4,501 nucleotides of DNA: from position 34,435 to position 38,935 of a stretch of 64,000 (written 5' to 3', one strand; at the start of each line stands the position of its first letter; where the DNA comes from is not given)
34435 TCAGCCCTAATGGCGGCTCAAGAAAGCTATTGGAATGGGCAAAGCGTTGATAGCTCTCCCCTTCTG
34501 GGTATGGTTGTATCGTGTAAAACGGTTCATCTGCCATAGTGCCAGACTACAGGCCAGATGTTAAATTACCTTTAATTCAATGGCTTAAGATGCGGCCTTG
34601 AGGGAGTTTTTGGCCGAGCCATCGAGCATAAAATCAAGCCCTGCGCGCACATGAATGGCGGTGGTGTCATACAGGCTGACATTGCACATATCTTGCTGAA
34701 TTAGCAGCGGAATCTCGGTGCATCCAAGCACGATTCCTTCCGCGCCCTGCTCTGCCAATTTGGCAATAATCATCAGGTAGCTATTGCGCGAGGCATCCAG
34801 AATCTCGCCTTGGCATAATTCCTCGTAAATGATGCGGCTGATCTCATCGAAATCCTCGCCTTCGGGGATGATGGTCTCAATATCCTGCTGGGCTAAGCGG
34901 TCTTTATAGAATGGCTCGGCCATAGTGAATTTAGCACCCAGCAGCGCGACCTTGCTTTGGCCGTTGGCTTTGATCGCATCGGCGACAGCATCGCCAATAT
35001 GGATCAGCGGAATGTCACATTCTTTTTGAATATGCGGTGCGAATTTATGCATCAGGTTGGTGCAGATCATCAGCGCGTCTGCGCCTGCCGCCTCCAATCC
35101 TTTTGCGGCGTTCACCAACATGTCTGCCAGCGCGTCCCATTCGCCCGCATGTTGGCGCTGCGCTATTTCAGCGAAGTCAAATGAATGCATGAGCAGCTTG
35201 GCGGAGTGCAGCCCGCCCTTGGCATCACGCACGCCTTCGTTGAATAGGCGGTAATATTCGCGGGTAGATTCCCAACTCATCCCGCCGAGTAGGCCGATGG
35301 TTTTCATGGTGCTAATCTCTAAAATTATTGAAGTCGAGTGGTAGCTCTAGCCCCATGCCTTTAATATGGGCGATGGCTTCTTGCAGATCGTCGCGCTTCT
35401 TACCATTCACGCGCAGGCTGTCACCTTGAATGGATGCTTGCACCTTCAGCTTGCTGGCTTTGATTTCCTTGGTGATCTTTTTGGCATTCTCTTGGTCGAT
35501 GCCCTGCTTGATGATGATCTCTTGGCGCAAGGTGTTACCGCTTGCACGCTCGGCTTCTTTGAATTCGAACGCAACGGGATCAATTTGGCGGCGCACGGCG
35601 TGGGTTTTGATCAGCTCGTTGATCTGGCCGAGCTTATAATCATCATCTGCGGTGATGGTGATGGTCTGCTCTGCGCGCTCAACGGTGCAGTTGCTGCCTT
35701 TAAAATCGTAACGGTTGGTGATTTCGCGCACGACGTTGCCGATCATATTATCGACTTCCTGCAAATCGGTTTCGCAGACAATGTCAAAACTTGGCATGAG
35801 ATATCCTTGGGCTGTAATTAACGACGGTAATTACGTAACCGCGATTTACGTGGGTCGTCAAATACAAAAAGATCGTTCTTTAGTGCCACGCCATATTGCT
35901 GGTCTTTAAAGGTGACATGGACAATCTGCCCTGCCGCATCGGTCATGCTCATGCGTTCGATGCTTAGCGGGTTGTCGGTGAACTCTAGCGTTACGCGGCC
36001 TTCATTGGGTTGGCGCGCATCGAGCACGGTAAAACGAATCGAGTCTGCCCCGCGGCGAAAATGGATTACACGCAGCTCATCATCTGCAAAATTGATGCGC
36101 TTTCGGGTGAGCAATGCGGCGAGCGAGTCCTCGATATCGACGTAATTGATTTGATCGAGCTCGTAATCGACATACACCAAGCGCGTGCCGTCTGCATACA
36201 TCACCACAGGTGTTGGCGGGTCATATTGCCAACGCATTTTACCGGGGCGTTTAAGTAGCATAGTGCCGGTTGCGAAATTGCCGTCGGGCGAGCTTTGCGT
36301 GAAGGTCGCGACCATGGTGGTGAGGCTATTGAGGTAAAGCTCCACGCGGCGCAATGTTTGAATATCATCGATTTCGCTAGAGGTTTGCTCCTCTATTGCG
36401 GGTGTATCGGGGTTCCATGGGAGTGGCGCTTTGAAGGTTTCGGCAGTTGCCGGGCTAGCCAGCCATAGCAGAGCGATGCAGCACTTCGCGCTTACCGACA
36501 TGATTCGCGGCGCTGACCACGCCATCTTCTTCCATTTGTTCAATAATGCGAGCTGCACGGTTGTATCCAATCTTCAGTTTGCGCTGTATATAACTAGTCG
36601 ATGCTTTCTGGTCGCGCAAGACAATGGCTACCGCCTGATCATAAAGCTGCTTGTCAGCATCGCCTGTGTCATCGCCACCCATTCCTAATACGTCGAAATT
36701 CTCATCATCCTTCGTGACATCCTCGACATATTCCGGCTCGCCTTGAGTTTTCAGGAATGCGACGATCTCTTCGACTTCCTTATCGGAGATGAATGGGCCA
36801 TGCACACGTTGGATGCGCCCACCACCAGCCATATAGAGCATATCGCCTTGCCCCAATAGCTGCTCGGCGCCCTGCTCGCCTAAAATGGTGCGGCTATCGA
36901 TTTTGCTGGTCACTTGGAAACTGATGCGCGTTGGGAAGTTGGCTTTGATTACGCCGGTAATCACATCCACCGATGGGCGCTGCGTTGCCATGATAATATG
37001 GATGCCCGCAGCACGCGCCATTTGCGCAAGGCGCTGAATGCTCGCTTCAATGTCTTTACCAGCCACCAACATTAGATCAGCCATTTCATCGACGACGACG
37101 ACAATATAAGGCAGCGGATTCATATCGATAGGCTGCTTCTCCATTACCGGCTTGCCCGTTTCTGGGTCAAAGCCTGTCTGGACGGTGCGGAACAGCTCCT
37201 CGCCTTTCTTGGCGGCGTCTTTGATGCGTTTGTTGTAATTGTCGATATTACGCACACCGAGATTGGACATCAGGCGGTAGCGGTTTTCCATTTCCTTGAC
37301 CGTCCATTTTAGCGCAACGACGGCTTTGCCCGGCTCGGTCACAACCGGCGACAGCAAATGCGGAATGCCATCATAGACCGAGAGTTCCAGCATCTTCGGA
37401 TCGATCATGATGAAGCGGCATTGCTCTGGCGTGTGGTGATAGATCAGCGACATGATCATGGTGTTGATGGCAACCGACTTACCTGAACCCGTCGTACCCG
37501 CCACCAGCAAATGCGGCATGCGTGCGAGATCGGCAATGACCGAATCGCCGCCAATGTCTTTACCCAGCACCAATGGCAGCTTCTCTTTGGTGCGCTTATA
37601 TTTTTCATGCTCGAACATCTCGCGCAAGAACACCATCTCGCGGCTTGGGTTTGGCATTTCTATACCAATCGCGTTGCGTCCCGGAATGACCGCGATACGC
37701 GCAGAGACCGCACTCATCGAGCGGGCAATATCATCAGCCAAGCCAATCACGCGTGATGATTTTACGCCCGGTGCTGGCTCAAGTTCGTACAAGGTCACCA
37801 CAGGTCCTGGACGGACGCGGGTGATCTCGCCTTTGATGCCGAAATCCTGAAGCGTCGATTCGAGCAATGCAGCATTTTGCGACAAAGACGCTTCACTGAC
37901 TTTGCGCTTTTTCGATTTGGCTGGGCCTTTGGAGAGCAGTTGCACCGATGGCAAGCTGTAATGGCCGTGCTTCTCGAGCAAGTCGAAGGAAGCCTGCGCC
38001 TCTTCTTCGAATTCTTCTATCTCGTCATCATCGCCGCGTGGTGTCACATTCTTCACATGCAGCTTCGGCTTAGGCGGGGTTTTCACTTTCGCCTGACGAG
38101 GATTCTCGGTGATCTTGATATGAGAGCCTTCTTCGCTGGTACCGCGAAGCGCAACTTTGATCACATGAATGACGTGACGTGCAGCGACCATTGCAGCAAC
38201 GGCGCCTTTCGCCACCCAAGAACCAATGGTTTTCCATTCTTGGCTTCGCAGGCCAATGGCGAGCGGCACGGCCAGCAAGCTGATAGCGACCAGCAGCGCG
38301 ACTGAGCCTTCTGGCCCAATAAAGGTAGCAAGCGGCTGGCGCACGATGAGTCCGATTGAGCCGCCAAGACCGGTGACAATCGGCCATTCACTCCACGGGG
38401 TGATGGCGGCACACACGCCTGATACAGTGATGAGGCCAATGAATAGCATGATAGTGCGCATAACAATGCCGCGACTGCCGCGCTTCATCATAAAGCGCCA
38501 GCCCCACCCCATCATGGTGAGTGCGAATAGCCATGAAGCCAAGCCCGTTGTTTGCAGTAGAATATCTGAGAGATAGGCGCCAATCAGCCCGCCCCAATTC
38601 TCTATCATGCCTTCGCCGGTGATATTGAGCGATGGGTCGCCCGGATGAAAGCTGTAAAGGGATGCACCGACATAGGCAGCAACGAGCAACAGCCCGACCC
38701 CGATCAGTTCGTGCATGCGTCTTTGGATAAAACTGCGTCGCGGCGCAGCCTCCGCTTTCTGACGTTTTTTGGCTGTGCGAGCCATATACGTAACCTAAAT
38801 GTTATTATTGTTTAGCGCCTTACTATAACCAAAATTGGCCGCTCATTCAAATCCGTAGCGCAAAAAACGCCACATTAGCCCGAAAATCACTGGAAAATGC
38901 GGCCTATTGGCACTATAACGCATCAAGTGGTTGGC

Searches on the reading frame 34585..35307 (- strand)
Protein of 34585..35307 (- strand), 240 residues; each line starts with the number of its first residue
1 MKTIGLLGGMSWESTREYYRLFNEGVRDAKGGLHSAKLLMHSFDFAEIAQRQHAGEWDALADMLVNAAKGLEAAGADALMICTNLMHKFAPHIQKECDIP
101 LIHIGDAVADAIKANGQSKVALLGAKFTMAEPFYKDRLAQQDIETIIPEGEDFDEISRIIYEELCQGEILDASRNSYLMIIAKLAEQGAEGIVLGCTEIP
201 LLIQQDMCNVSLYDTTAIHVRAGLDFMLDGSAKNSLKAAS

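Call 87: search_protein_families(library=pfam, proteins=[window:34585-35307:-], max_evalue=0.00001)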
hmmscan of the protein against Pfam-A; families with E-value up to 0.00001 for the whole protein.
window:34585-35307:- (240 aa): 1 family
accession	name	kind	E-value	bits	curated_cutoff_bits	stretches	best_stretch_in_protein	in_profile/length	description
PF01177.27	Asp_Glu_race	-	1.1e-45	156.5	31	1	7-222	1-210/211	Asp/Glu/Hydantoin racemase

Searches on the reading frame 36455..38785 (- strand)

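Call 87: search_protein_families(library=pfam, proteins=[window:36455-38785:-], max_evalue=0.00001)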
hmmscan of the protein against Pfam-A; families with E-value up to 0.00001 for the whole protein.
window:36455-38785:- (776 aa): 4 families
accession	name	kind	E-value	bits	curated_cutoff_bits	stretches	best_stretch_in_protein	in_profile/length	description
PF01580.24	FtsK_SpoIIIE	-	1.5e-76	257.1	24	1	387-606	2-221/221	FtsK/SpoIIIE family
PF13491.11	FtsK_4TM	-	2.4e-32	112.4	23.1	1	21-184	1-163/171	4TM region of DNA translocase FtsK/SpoIIIE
PF17854.6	FtsK_alpha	-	8.1e-31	106.7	22.9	1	278-379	1-101/101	FtsK alpha domain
PF09397.16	FtsK_gamma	-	1.7e-27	95.4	30.6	1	711-769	3-61/63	Ftsk gamma domain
